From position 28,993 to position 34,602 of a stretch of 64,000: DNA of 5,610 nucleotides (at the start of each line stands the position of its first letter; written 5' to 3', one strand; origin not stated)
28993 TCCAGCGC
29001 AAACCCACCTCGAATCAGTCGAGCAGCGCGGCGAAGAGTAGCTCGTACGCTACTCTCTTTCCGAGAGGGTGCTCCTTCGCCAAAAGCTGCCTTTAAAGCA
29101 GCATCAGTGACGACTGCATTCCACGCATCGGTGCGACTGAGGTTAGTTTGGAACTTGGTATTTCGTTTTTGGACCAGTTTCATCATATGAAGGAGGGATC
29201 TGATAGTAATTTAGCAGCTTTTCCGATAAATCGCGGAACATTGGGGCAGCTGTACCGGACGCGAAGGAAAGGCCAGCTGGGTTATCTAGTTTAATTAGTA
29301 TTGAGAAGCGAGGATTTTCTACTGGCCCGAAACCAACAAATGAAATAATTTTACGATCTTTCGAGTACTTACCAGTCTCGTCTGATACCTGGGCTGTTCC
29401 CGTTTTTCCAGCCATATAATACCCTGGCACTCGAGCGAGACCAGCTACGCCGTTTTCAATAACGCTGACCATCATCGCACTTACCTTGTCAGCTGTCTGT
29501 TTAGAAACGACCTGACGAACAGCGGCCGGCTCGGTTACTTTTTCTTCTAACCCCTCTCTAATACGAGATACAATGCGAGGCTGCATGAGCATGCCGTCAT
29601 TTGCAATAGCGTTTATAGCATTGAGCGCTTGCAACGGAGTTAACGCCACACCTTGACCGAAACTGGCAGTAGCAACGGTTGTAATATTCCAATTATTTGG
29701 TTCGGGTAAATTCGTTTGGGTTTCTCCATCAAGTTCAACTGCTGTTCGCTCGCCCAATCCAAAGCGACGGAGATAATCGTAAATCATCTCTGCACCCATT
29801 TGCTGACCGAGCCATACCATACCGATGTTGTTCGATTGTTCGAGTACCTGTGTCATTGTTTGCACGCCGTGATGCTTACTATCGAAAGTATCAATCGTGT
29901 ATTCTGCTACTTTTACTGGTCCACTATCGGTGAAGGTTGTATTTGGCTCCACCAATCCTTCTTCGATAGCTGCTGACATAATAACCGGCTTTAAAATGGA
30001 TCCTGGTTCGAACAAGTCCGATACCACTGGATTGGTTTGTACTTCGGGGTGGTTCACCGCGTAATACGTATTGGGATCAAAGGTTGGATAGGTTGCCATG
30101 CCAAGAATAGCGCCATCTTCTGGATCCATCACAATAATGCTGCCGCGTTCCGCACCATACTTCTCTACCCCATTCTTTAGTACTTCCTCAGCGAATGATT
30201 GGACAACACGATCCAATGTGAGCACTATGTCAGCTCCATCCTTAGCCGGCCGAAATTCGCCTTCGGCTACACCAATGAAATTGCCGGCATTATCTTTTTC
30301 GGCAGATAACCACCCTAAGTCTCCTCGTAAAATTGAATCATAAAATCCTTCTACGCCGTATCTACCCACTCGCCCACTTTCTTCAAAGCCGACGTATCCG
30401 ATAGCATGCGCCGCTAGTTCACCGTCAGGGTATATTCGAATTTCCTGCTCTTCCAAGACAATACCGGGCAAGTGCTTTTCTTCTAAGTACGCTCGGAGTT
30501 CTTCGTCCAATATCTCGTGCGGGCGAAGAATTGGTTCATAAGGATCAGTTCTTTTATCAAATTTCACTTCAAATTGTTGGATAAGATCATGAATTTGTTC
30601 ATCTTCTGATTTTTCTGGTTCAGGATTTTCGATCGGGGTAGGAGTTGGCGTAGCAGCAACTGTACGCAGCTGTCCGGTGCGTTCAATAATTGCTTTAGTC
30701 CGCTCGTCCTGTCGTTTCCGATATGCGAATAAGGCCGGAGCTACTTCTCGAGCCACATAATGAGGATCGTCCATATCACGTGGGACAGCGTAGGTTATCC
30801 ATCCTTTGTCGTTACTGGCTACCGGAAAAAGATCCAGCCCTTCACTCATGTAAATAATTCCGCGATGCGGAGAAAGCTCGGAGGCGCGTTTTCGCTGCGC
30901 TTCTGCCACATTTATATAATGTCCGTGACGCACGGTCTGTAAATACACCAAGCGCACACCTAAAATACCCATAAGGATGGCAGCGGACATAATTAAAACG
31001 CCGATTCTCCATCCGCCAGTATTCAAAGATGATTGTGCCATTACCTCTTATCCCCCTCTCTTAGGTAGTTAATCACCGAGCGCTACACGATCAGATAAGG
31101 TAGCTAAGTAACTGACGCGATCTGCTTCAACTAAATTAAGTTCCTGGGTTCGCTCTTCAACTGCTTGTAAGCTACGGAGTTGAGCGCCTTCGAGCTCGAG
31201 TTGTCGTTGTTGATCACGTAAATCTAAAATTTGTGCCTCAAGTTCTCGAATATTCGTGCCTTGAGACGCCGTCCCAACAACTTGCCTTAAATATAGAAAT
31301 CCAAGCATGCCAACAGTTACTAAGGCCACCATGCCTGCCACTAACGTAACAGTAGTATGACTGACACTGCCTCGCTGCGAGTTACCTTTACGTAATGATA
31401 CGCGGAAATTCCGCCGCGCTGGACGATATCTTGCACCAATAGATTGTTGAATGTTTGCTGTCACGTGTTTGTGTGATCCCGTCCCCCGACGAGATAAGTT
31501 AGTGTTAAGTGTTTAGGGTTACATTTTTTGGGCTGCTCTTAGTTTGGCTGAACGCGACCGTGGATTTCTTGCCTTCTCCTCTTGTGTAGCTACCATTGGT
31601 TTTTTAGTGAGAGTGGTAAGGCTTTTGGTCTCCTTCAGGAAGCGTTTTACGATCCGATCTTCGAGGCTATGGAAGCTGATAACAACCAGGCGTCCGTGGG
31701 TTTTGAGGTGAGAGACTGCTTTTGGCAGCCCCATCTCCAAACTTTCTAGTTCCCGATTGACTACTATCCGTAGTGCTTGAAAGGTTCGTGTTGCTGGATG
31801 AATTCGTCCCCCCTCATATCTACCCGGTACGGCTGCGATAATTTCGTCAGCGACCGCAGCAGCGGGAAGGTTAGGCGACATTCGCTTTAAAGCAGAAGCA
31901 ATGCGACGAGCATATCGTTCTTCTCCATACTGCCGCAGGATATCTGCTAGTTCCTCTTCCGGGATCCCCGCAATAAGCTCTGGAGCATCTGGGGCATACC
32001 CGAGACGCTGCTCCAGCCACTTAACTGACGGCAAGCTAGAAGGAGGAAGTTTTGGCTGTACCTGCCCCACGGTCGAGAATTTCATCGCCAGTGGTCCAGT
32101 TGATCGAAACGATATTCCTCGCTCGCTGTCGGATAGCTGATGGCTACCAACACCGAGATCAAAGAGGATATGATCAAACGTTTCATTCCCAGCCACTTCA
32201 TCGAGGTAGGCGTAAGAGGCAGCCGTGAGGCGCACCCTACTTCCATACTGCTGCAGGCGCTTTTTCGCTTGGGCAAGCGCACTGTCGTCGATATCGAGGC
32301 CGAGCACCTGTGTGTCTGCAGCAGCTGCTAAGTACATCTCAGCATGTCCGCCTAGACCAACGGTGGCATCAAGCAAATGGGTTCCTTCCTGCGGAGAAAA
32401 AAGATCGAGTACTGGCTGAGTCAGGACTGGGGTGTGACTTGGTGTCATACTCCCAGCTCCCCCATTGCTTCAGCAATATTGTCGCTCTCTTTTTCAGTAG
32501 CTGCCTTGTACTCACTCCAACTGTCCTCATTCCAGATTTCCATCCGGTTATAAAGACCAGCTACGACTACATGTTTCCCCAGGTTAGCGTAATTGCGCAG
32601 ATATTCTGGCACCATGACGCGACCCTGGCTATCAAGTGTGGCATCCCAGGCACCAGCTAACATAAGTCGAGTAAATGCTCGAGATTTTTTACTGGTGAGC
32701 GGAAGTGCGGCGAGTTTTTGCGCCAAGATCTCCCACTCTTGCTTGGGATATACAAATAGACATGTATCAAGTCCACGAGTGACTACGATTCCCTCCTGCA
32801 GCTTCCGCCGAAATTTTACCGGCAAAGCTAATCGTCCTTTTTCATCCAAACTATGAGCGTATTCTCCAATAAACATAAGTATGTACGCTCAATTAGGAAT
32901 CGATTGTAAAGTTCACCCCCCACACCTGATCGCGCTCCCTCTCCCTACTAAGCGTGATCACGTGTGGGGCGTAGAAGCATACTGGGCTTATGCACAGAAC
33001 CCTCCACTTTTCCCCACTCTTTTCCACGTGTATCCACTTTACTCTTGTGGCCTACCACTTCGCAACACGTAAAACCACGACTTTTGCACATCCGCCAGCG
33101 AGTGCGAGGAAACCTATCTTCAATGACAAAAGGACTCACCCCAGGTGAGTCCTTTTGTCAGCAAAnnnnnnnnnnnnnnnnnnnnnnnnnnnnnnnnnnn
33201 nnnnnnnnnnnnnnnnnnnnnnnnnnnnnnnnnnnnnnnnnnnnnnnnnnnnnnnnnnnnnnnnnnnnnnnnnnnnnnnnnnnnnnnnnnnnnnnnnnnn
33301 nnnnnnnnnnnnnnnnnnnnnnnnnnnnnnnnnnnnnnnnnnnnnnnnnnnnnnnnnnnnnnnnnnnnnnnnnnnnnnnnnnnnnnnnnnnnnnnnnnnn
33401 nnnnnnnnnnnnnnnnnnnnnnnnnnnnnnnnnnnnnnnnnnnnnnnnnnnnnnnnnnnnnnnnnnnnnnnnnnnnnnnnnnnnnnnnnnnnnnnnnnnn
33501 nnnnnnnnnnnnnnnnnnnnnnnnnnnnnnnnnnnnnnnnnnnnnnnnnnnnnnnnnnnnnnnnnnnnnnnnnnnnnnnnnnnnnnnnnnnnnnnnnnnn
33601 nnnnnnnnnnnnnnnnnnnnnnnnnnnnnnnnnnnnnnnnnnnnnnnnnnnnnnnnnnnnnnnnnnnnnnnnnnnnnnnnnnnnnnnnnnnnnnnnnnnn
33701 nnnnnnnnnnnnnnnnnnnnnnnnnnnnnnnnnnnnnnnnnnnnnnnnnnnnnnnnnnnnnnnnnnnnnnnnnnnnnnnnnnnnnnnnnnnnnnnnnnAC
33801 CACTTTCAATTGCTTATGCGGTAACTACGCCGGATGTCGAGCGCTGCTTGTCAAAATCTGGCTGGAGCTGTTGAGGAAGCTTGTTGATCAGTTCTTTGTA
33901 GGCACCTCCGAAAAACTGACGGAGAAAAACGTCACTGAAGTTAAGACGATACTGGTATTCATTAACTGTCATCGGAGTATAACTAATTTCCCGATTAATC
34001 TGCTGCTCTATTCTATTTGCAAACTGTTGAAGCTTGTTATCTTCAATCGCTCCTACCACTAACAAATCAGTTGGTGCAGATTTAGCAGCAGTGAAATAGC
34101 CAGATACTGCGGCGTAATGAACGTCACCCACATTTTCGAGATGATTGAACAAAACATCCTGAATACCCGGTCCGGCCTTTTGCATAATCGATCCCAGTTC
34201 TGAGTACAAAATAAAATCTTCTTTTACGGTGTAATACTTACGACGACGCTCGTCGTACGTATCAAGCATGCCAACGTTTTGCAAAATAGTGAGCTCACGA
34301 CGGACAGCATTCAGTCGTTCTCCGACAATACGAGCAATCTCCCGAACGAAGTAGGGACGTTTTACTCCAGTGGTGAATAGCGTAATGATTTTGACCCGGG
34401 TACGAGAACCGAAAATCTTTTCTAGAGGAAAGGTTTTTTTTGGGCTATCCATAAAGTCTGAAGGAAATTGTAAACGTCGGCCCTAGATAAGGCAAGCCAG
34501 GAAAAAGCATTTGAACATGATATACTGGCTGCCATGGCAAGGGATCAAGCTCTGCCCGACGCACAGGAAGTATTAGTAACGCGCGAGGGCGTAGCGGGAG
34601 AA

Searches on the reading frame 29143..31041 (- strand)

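Call 37: search_protein_families(library=pfam, proteins=[window:29143-31041:-], max_evalue=0.00001)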
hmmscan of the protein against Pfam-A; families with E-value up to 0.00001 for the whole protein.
window:29143-31041:- (632 aa): 2 families
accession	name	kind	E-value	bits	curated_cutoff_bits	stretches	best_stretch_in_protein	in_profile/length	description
PF00905.27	Transpeptidase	-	8.6e-75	252.1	22.1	1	300-606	1-298/299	Penicillin binding protein transpeptidase domain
PF03717.20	PBP_dimer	-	1.5e-16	61.8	24.4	1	57-257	3-177/180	Penicillin-binding Protein dimerisation domain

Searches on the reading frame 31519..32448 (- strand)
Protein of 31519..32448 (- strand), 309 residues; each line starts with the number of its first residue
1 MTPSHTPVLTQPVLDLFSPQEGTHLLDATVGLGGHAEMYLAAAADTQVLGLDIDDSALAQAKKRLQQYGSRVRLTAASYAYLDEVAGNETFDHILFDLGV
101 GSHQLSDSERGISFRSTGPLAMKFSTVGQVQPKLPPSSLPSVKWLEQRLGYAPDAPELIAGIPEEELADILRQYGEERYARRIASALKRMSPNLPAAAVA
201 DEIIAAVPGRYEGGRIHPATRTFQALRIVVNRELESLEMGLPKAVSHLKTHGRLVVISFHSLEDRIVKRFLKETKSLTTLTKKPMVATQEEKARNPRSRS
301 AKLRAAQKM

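Call 37: search_protein_families(library=pfam, proteins=[window:31519-32448:-], max_evalue=0.00001)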
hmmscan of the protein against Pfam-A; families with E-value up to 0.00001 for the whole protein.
window:31519-32448:- (309 aa): 2 families
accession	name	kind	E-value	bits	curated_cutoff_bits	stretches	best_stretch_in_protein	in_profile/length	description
PF01795.25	Methyltransf_5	-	1.9e-79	267.8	27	2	155-308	134-308/309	MraW methylase family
PF13649.12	Methyltransf_25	-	4.6e-07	30.9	27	1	26-96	2-70/97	Methyltransferase domain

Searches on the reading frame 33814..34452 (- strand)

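Call 3: search_protein_families(library=pfam, proteins=[window:33814-34452:-], max_evalue=0.01)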
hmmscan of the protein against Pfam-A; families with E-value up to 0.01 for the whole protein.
window:33814-34452:- (212 aa): 1 family
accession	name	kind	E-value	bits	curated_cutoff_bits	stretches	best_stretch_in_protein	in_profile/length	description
PF25212.1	HVO_A0114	-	0.0018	18.5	27.6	1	31-77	34-80/84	HVO_A0114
